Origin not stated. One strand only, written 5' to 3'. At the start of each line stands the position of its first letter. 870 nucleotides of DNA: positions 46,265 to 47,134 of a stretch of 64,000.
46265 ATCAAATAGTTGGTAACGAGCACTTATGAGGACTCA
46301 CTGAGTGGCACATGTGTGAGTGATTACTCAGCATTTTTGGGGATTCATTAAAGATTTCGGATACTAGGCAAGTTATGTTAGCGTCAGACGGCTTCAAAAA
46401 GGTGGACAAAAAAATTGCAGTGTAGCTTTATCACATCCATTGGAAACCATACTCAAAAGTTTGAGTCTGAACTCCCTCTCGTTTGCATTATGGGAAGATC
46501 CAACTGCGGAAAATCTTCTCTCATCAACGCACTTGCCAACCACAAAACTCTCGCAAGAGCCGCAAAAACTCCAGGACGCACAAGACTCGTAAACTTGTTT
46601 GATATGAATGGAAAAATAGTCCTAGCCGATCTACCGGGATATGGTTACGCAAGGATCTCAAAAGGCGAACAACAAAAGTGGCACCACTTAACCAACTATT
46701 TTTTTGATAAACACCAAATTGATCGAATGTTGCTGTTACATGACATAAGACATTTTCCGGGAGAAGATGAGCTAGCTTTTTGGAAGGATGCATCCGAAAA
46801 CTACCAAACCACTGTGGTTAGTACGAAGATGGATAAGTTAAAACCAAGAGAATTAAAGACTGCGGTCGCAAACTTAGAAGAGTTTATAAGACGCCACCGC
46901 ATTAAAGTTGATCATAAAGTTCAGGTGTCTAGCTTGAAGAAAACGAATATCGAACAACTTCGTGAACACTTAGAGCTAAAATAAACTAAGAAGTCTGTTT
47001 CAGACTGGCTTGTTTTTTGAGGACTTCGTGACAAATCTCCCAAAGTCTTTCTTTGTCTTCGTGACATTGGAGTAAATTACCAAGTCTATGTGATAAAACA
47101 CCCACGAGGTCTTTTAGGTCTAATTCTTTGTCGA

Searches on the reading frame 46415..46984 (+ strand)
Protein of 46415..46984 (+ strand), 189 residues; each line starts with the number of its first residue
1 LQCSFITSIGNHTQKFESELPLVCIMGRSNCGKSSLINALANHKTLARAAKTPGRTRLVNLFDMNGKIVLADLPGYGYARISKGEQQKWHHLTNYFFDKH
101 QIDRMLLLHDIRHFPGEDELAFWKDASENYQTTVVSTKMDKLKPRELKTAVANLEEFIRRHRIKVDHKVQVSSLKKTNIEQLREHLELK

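Call 18: search_protein_families(library=pfam, proteins=[window:46415-46984:+], max_evalue=0.001)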
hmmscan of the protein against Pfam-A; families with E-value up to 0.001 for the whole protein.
window:46415-46984:+ (189 aa): 5 families
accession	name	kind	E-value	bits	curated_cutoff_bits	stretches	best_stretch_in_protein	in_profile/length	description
PF01926.29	MMR_HSR1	-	3.6e-17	62.9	21.9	1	23-124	2-100/113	50S ribosome-binding GTPase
PF03193.22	RsgA_GTPase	-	8.5e-08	32.6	30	1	22-76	108-168/174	RsgA GTPase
PF02421.24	FeoB_N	-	5.2e-07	29.7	27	1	23-184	3-154/156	Ferrous iron transport protein B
PF00009.33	GTP_EFTU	-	0.00025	21.1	26.5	0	126-186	117-182/188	Elongation factor Tu GTP binding domain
PF00350.29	Dynamin_N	-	0.00038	20.9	27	0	23-51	1-29/168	Dynamin family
